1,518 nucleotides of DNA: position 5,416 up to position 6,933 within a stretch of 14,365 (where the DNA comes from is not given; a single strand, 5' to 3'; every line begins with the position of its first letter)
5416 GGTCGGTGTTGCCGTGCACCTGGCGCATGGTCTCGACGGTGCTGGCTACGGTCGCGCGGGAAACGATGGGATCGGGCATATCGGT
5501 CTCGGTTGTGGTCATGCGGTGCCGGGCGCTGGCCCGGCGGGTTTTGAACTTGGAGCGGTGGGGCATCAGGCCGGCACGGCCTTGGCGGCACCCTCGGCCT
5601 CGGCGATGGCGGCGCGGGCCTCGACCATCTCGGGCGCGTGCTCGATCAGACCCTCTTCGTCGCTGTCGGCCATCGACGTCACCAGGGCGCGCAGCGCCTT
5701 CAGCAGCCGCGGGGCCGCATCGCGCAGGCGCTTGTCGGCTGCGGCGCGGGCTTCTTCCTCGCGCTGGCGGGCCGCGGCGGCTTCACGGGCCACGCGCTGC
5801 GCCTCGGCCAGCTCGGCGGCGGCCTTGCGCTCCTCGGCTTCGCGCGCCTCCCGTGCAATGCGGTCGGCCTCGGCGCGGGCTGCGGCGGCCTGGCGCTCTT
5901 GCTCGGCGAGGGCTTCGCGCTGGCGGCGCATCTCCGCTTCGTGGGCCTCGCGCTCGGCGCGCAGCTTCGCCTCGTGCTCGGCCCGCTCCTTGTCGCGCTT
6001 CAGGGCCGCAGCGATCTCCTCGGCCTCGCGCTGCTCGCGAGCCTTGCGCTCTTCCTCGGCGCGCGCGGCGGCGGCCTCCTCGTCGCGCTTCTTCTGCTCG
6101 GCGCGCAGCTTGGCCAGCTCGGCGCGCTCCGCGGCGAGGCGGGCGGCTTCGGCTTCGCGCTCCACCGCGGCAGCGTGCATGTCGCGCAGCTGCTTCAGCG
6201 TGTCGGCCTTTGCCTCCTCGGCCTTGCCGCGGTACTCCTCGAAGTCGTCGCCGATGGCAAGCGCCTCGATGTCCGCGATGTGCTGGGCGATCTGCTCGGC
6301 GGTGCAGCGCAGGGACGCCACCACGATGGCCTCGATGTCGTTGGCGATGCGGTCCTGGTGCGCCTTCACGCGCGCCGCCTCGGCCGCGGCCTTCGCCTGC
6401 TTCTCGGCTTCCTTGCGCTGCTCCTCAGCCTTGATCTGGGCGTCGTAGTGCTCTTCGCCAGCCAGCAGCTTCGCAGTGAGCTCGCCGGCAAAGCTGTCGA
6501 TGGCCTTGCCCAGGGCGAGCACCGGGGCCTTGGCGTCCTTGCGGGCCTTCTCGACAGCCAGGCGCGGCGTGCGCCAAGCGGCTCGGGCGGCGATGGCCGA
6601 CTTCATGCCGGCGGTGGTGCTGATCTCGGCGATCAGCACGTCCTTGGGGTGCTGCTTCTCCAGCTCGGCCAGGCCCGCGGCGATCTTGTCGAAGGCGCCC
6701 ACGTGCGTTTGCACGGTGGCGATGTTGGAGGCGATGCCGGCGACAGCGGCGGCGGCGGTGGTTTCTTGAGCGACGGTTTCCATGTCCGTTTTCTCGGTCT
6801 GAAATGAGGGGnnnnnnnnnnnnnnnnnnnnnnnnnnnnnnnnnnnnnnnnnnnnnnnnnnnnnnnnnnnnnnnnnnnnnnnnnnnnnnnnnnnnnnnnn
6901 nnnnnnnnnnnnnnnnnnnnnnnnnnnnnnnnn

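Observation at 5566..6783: ~200-residue E/R/K/A charged repeat tract in a protein next to the recombination module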

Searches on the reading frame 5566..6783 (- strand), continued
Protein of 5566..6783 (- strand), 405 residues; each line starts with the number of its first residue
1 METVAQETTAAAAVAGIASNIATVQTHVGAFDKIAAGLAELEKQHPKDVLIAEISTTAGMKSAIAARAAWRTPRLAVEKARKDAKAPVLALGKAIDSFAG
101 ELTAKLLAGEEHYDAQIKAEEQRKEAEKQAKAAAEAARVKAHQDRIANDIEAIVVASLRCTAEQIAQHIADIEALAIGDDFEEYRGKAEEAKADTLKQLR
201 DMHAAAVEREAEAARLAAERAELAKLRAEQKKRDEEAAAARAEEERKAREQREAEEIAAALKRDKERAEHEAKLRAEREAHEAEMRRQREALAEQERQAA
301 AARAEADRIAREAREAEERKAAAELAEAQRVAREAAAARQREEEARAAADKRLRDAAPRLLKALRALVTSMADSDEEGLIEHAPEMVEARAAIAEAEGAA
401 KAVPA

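Call 56: get_annotated_region(hit=H36, flank=4000)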
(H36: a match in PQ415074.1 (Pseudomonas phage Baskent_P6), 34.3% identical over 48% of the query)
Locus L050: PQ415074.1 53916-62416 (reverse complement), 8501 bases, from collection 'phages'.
description: Pseudomonas phage Baskent_P6, complete genome.
organism: Pseudomonas phage Baskent_P6 (NCBI taxid 3374117)
taxonomy: Viruses; Duplodnaviria; Heunggongvirae; Uroviricota; Caudoviricetes; Hollowayvirus
host: Pseudomonas aeruginosa; source: -; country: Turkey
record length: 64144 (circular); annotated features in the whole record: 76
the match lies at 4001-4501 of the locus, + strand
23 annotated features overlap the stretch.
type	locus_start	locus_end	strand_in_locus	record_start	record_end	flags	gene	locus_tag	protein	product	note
CDS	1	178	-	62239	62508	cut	-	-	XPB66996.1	DUF1654 domain-containing protein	-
CDS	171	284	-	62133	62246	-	-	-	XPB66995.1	hypothetical protein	-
CDS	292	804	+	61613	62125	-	-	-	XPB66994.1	NTPase domain-containing protein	-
CDS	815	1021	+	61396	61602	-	-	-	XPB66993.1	hypothetical protein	-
CDS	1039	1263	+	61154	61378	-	-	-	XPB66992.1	putative chaperone protein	-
CDS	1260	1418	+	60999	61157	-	-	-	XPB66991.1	hypothetical protein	-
CDS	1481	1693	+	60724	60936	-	-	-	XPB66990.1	hypothetical protein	-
CDS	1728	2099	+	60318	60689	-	-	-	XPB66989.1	translational regulator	-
CDS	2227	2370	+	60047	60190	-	-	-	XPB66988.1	hypothetical protein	-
CDS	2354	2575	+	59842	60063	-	-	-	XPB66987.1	hypothetical protein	-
CDS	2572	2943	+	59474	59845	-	-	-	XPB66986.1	hypothetical protein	-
CDS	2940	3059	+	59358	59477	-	-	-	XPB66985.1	hypothetical protein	-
CDS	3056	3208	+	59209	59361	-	-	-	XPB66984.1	hypothetical protein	-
CDS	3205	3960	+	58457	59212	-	-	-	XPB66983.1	hypothetical protein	-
CDS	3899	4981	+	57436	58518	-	-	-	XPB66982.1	DUF1351 domain-containing protein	-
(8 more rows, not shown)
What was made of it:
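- Closest known: Pfam PF07083. Same: One deposited Pseudomonas phage record already labels a relative as a DUF1351 protein (call 56).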

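Call 58: search_protein_families(library=ncbifam, proteins=[window:5566-6783:-, P0096], max_evalue=0.01)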
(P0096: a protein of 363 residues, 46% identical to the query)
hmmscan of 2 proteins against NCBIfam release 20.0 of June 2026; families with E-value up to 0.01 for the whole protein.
window:5566-6783:- (405 aa): 0 families

P0096 (363 aa): 0 families

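Call 73: search_protein_families(library=padloc, proteins=[window:5566-6783:-], max_evalue=0.01)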
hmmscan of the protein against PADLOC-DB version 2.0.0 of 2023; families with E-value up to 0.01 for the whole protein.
window:5566-6783:- (405 aa): 0 families

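Call 85: predict_structure(alignment_id=A7)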
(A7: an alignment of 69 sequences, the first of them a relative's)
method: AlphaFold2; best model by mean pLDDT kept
length: 283 residues; sequences in the alignment: 69
mean_pLDDT: 90.7   pTM: 0.61
mean pLDDT of the five models: 90.7, 89.1, 88.6, 86.2, 80.8
residues with pLDDT >= 90: 176; 70-90: 95; 50-70: 8; < 50: 4
segments of 3 or more residues with pLDDT < 50: none
pLDDT, mean of each block of 10 residues (from residue 1): 52 77 86 87 88 90 89 89 88 84 83 90 97 98 98 98 98 98 98 98 98 98 96 95 93 92 91 90 83
secondary structure, 60 per line:
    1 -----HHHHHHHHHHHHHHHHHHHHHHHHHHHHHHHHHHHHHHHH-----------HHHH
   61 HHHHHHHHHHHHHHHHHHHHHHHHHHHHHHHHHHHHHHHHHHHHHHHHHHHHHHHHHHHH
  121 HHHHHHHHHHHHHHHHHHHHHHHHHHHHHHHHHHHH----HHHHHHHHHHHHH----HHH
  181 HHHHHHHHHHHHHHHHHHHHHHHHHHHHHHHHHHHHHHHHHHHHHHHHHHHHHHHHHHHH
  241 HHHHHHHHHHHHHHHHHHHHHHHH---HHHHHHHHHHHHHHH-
elements in order: H6-45 H57-156 H161-173 H178-264 H268-282
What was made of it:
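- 6094..6174 (-): Proximal, sequence-conserved part of the tract (residues 204-230: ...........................). Probably part of the return helix of the hairpin. In the short variant one helix 178-264 matches helix 57-156 in length (call 85).
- That suggests packing, not a free helix (call 85).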

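Call 95: search_protein_families(library=pfam, alignment_id=A1, max_evalue=0.01)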
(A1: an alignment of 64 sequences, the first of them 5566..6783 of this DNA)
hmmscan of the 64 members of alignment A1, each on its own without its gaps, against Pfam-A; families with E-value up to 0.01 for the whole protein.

A. member 1, window:5566-6783:- (405 aa): 0 families

B. families by the number of members that match (of 64 scanned): 2 families
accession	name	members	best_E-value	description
PF07083.16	DUF1351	5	2.1e-08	Protein of unknown function (DUF1351)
PF11802.13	CENP-K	1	0.0079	Centromere-associated protein K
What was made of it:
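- On Pfam DUF1351 (PF07083): Only 5 of 64 relatives match at E<=0.01 (call 95).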

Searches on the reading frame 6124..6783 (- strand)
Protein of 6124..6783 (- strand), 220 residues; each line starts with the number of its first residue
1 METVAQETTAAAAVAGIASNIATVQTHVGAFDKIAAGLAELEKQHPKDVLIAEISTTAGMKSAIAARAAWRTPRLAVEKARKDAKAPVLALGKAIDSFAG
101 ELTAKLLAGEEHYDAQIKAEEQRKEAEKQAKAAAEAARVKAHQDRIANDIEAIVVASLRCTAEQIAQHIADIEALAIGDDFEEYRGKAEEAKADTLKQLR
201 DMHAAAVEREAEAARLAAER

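Call 18: search_protein_families(library=pfam, proteins=[window:6124-6783:-], max_evalue=10)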
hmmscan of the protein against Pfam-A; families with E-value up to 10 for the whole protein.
seq(220 aa): 1 family
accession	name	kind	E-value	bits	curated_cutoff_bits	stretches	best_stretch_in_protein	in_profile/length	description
PF04823.17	Herpes_UL49_2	-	7.7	7.1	25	1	47-72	38-63/96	Herpesvirus UL49 tegument protein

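Call 52: search_protein_representatives(alignment_id=A3)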
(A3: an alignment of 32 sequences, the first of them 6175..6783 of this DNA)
Query: 32 sequences, 199 profile positions. Proteins with E-value up to 0.001 (for the whole library): 8096; up to 1e-10: 4088; up to 1e-30: 1360. The best 150 are listed.
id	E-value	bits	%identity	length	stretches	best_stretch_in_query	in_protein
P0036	3.4e-79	281.4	-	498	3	8-199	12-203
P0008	1.6e-75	269.5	-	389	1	5-198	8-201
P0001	2.7e-75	268.7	-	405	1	6-199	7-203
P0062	4.7e-75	267.9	-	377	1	5-199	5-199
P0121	8.0e-75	267.2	-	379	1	3-199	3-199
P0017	8.2e-75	267.2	-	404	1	8-199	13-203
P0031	2.3e-74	265.7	-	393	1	11-198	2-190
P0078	8.2e-74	263.9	-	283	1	6-199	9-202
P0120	7.3e-73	260.8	-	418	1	9-199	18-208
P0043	2.6e-72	259.0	-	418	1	8-198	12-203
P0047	3.8e-72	258.4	-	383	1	8-199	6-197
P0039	4.1e-72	258.3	-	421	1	8-199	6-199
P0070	4.4e-72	258.2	-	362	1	4-199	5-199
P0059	5.1e-72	258.0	-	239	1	12-199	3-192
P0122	5.3e-72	258.0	-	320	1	11-199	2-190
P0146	8.8e-62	224.6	-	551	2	8-199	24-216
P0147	9.9e-62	224.5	-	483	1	14-196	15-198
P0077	9.9e-62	224.5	-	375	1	13-199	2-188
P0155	3.6e-61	222.6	-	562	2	6-199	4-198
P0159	6.4e-61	221.8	-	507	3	13-199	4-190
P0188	4.2e-58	212.6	-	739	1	8-198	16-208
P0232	1.8e-55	204.0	-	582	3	12-199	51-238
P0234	2.6e-55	203.5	-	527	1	8-197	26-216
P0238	4.2e-55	202.8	-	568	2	8-197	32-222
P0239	7.0e-55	202.1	-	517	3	16-199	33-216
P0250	1.8e-54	200.8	-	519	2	8-199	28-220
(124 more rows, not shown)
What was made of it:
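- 6175..6783 (-): Conserved N-terminal helical domain (residues 1-203), distantly DUF1351-like. Predicted helices 10-44, 57-159 and 162-174. The A3 profile finds 1,360 clusters at E<=1e-30 (call 52).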

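Call 57: search_solved_structures(query=A3, max_evalue=10)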
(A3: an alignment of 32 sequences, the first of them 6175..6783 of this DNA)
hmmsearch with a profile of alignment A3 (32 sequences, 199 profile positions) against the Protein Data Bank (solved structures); distinct sequences matched with E-value up to 10: 1.
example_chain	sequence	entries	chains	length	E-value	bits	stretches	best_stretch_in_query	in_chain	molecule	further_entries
9uxb_A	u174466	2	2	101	0.33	13.8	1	122-171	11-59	Transcription activator BRG1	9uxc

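Call 66: find_related_loci(query=A3, collection=viral_contigs, flank=6000)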
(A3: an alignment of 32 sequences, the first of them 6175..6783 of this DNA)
Query A3 (203 aa) in viral_contigs; peptide patterns used: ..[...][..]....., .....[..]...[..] (x = any residue, [..] = any of these).
600 stretches matched a pattern (row limit reached: there are more); 164 encode a relative of the query (tblastn E <= 1e-3); the best 80 are kept; 80 distinct loci.
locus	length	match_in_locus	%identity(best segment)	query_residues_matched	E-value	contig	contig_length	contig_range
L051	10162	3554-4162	100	1-203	1e-130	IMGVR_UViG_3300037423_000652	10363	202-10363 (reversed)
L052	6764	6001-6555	56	17-203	3e-54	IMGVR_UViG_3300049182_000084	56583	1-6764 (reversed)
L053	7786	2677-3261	57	3-202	1e-49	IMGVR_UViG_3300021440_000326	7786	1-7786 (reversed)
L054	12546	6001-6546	49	17-201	4e-43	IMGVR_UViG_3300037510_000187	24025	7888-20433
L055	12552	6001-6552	47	17-203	3e-42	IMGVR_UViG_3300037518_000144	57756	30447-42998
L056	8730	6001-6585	47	9-203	2e-39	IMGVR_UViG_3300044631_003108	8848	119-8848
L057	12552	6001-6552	45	17-203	3e-39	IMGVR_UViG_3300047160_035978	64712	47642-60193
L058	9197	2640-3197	54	15-202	4e-37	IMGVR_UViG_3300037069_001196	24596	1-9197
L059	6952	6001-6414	53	1-139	2e-35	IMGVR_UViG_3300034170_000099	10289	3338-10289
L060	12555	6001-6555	43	16-203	2e-35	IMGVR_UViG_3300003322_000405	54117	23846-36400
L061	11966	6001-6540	45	17-199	4e-34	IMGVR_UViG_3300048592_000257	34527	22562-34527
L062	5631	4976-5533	44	15-203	3e-34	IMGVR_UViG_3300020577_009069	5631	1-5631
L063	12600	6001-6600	41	2-203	4e-34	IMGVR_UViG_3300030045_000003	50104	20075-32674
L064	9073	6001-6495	46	17-184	8e-33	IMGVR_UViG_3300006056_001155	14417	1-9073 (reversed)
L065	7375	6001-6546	41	20-203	2e-32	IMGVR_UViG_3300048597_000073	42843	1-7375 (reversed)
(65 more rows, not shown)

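Call 70: search_protein_families(library=pfam, alignment_id=A5, max_evalue=0.001)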
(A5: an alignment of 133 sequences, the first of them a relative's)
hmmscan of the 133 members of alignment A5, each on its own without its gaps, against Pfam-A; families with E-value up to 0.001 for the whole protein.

A. member 1, L054:5315-6004:+ (229 aa): 1 family
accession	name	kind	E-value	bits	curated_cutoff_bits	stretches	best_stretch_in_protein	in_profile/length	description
PF09588.16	YqaJ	-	7.4e-25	88.4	22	1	29-172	1-150/150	YqaJ-like viral recombinase domain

B. families by the number of members that match (of 133 scanned): 32 families (the first 25 are shown)
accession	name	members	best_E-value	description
PF09588.16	YqaJ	20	1.1e-29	YqaJ-like viral recombinase domain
PF03837.19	RecT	11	1.9e-32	RecT family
PF12802.13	MarR_2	5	0.0002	MarR family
PF12840.13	HTH_20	3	4.2e-07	Helix-turn-helix domain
PF13412.12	HTH_24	3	1.7e-06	Winged helix-turn-helix DNA-binding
PF08280.17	HTH_Mga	3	3.4e-05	M protein trans-acting positive regulator (MGA) HTH domain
PF01022.26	HTH_5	3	5.2e-05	Bacterial regulatory protein, arsR family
PF08279.18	HTH_11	3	0.00024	HTH domain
PF01978.25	TrmB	3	0.00036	Sugar-specific transcriptional regulator TrmB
PF13545.12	HTH_Crp_2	3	0.00061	Crp-like helix-turn-helix domain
PF08220.18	HTH_DeoR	3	0.00074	DeoR-like helix-turn-helix domain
PF09339.16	HTH_IclR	3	0.00091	IclR helix-turn-helix domain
PF07505.17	DUF5131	2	5.7e-86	Protein of unknown function (DUF5131)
PF12684.13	DUF3799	2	9e-22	PDDEXK-like domain of unknown function (DUF3799)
PF13619.11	KTSC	2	8.2e-20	KTSC domain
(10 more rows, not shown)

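Call 71: search_protein_families(library=pfam, alignment_id=A6, max_evalue=0.001)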
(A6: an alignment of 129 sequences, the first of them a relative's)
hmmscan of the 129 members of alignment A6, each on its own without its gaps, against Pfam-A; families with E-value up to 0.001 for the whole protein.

A. member 1, L054:4581-5360:+ (259 aa): 1 family
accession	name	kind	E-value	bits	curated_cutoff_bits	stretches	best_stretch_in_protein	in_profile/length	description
PF04404.17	ERF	-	4.4e-14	53.1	25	1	66-197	2-134/153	ERF superfamily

B. families by the number of members that match (of 129 scanned): 26 families (the first 25 are shown)
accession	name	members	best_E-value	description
PF04404.17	ERF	22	1.5e-18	ERF superfamily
PF09588.16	YqaJ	8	4.5e-22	YqaJ-like viral recombinase domain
PF03837.19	RecT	7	4.5e-41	RecT family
PF07105.16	DUF1367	3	1.5e-19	Protein of unknown function (DUF1367)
PF04381.17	RdgC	2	8.9e-117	Putative exonuclease, RdgC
PF07102.17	YbcO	2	4.1e-33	Putative nuclease YbcO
PF01555.25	N6_N4_Mtase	2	7.1e-23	DNA methylase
PF07603.17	Lcl_C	2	1.6e-09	Lcl C-terminal domain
PF13479.12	AAA_24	2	7.3e-08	AAA domain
PF24703.2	DUF7666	1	7e-38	Domain of unknown function (DUF7666)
PF13876.11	Phage_gp49_66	1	1.6e-33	Phage protein (N4 Gp49/phage Sf6 gene 66) family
PF21825.2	crAss001_48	1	3.5e-19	crAss001_48 related protein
PF12684.13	DUF3799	1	2.5e-18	PDDEXK-like domain of unknown function (DUF3799)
PF20788.2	YuA_Gp49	1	4.9e-16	YuA phage, Gp49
PF00156.33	Pribosyltran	1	4.7e-07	Phosphoribosyl transferase domain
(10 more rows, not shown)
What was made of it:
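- In 67 IMG/VR loci, YqaJ 20 and RecT 11 at +-1 gene; ERF 22, YqaJ 8 and RecT 7 at +-2 (calls 70, 71).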

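Call 91: search_dna_similar(query=window:6175-6783:-, collection=plasmids, mode=protein, max_rows=25, max_evalue=0.001)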
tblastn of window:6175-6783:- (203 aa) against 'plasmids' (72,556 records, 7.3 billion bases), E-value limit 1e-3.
No match.
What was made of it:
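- On KfrA-type proteins: No plasmid homologue (call 91).
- Tried and rejected: Plasmid homologues: none (call 91).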

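Call 99: search_protein_families(library=pfam, proteins=[P0188, P0232, P0238, P0155, P0146, P0234, P0250, P0239, P0159, P0147], max_evalue=0.01)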
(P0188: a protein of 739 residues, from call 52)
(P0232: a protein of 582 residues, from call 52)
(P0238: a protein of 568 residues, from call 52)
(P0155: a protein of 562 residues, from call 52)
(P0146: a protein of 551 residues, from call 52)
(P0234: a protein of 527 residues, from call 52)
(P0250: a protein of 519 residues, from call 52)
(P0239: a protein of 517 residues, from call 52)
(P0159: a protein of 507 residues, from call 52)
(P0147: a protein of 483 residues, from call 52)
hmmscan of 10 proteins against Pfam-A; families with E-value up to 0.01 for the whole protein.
P0188 (739 aa): 1 family
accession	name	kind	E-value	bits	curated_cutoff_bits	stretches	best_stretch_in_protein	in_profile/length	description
PF09588.16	YqaJ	-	0.0025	18.5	22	0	471-504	116-149/150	YqaJ-like viral recombinase domain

P0232 (582 aa): 0 families

P0238 (568 aa): 0 families

P0155 (562 aa): 0 families

P0146 (551 aa): 1 family
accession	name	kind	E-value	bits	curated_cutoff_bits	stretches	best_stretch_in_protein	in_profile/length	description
PF24435.1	RRM_NFXL1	-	0.0026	18.1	27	1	25-49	46-70/80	NFXL1 RRM-like domain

P0234 (527 aa): 0 families

P0250 (519 aa): 0 families

P0239 (517 aa): 0 families

P0159 (507 aa): 1 family
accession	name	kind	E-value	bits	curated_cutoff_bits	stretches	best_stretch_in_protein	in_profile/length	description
PF20415.3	DUF6699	-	0.0064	17.1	24.1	1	207-254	76-125/131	Family of unknown function (DUF6699)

P0147 (483 aa): 1 family
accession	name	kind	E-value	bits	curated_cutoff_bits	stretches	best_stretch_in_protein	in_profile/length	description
PF06527.16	TniQ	-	0.0082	17.2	27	1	349-413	55-121/142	TniQ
